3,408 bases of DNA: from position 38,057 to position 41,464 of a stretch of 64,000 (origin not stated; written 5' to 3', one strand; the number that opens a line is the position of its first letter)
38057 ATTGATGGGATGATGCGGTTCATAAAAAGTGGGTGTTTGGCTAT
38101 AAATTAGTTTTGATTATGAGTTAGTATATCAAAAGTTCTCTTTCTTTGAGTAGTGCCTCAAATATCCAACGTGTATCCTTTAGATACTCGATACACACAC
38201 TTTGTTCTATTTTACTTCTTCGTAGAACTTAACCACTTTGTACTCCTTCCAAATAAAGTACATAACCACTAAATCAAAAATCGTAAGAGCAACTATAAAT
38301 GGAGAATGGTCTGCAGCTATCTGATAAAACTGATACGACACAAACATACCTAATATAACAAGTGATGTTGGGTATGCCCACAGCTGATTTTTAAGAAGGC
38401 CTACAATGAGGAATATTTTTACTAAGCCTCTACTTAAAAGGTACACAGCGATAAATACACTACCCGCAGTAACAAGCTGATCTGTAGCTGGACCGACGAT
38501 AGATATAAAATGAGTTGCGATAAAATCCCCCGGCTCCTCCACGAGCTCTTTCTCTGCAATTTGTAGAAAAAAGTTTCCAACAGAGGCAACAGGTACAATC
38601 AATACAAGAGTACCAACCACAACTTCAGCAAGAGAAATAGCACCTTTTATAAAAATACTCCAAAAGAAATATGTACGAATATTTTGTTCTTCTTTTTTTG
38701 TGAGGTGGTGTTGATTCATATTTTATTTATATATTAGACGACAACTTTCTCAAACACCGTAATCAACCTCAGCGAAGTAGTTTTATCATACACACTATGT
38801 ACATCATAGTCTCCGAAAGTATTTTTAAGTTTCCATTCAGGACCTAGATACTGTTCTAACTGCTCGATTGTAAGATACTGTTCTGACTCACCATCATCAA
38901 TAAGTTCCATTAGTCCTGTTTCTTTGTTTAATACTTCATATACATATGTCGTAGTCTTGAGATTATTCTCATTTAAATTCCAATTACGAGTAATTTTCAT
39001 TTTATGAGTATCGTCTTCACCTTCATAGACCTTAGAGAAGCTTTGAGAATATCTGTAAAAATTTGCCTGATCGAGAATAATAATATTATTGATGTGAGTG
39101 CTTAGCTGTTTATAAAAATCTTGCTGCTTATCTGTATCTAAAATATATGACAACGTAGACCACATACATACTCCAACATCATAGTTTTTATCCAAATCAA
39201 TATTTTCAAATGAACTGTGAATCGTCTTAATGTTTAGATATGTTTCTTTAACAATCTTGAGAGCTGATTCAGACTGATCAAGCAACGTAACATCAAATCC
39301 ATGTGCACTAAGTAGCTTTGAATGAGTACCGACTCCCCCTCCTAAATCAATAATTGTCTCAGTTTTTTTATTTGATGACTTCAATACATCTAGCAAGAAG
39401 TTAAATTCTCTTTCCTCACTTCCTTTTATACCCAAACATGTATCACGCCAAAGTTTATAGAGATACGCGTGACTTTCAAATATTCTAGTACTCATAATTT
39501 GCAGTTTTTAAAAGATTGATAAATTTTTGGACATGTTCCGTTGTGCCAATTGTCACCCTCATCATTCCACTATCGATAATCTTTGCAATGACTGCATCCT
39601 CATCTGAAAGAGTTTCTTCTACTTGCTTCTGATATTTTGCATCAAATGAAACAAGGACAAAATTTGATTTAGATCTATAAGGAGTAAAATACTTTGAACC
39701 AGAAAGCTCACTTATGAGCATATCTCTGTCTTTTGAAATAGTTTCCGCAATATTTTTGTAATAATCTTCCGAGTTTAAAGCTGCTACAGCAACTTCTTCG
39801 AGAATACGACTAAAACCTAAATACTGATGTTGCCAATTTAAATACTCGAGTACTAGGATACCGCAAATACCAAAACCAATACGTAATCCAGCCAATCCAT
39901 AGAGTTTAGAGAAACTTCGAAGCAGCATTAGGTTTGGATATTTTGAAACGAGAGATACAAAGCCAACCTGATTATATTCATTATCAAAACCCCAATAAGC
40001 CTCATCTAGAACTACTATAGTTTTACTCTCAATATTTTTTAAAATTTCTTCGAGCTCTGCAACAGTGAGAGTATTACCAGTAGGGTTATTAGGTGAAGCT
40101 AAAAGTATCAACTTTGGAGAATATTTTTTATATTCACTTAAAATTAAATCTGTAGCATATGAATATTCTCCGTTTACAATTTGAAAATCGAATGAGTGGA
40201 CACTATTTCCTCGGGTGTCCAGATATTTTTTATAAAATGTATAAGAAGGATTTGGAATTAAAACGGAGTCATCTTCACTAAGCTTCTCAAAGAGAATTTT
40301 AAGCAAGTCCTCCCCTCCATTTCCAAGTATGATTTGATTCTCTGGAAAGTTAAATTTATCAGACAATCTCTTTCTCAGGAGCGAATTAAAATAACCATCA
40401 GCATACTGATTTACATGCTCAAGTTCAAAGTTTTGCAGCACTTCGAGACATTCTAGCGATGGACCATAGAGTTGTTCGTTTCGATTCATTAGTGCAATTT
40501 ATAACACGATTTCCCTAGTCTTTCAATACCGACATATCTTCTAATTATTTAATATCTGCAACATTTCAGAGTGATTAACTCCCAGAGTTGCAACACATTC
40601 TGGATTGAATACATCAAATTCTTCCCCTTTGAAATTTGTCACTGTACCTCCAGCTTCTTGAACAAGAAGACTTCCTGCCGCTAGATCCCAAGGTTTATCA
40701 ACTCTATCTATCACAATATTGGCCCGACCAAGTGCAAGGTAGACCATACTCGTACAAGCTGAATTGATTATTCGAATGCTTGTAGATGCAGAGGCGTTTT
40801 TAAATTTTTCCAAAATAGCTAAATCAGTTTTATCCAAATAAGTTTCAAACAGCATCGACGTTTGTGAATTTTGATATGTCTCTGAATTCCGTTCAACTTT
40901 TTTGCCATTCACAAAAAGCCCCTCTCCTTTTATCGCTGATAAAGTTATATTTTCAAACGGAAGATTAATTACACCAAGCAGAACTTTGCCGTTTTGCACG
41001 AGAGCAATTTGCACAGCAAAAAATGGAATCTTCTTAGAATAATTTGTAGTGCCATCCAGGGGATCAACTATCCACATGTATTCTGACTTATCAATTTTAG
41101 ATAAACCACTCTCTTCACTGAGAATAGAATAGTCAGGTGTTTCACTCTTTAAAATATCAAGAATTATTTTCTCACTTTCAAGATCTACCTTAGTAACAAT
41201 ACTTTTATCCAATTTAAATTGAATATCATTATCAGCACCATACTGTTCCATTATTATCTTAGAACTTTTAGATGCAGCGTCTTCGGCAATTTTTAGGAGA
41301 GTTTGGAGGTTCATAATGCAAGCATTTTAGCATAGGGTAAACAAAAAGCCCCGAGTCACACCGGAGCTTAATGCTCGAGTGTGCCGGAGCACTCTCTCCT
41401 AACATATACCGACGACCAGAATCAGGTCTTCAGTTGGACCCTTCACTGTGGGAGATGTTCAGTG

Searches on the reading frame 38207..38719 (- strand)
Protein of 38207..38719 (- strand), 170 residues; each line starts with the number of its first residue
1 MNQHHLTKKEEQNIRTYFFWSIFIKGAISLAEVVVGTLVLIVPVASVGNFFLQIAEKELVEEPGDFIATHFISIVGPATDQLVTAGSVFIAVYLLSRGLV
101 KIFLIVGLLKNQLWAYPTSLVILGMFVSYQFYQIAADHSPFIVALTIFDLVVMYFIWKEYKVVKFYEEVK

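Call 77: search_protein_families(library=pfam, max_evalue=0.00001, proteins=[window:38207-38719:-])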
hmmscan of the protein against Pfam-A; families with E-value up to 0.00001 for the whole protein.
window:38207-38719:- (170 aa): 1 family
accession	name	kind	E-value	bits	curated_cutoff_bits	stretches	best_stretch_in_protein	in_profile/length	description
PF09900.14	DUF2127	-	9.4e-19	68.5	24.3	1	22-160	6-140/140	Predicted membrane protein (DUF2127)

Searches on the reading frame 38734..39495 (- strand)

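Call 3: search_protein_families(library=pfam, proteins=[window:38734-39495:-], max_evalue=1)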
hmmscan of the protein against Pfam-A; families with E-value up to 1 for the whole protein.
window:38734-39495:- (253 aa): 8 families
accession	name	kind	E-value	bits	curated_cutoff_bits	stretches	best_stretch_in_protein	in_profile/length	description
PF13649.12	Methyltransf_25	-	2.3e-09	38.3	27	1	48-134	1-92/97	Methyltransferase domain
PF03848.20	TehB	-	1.3e-06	28.4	20.4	1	47-110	33-101/193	Tellurite resistance protein TehB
PF13489.12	Methyltransf_23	-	8.5e-06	26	27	1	40-121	18-97/164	Methyltransferase domain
PF08241.18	Methyltransf_11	-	5.9e-05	24.1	21.2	1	50-118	2-73/95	Methyltransferase domain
PF08242.18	Methyltransf_12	-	9.3e-05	23.5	30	1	49-135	1-92/98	Methyltransferase domain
PF05175.20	MTS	-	0.00025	21.2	23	1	32-91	21-80/170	Methyltransferase small domain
PF13847.12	Methyltransf_31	-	0.00066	19.8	27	1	43-118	2-87/145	Methyltransferase domain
PF07757.19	AdoMet_MTase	-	0.013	16.1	27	0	152-205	6-59/115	Predicted AdoMet-dependent methyltransferase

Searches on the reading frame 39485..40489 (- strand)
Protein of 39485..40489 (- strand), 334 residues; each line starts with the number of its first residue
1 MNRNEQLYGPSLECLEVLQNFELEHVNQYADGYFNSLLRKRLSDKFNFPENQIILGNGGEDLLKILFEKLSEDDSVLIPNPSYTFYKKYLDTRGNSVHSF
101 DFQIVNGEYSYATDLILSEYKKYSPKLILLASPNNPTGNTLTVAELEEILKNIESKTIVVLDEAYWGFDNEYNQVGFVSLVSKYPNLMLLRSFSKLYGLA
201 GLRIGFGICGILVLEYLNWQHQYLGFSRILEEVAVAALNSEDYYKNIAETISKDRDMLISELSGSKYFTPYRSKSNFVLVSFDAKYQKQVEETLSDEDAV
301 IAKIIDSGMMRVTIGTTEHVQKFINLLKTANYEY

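Call 3: search_protein_families(library=pfam, proteins=[window:39485-40489:-], max_evalue=1)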
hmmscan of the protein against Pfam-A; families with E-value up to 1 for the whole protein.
window:39485-40489:- (334 aa): 3 families
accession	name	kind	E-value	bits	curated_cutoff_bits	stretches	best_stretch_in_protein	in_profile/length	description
PF00155.27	Aminotran_1_2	-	4.9e-42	144.8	19.7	1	14-325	22-359/361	Aminotransferase class I and II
PF06849.18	DUF1246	-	0.026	15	25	1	40-88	32-80/122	Protein of unknown function (DUF1246)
PF11363.13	DUF3164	-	0.083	12.9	23.7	1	245-325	41-125/194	Protein of unknown function (DUF3164)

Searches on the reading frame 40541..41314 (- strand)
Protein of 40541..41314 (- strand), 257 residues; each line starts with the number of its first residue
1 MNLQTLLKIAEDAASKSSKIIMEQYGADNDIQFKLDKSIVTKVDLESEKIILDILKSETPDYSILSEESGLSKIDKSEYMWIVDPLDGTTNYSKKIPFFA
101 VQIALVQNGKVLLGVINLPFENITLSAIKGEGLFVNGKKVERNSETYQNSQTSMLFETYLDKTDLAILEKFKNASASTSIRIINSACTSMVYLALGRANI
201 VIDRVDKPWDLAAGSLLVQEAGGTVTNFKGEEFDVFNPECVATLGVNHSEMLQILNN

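Call 3: search_protein_families(library=pfam, proteins=[window:40541-41314:-], max_evalue=1)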
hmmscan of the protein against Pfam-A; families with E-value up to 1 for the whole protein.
window:40541-41314:- (257 aa): 3 families
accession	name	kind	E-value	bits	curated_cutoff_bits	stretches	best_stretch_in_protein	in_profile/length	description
PF00459.30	Inositol_P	-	4.3e-58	197.4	27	1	3-254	2-265/271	Inositol monophosphatase family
PF00316.25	FBPase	-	0.007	16.4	34.8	1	40-91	61-116/191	Fructose-1-6-bisphosphatase, N-terminal domain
PF24395.1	OLD-like_TOPRIM_1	-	0.058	13.6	27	1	96-168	89-158/162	OLD-like TOPRIM 1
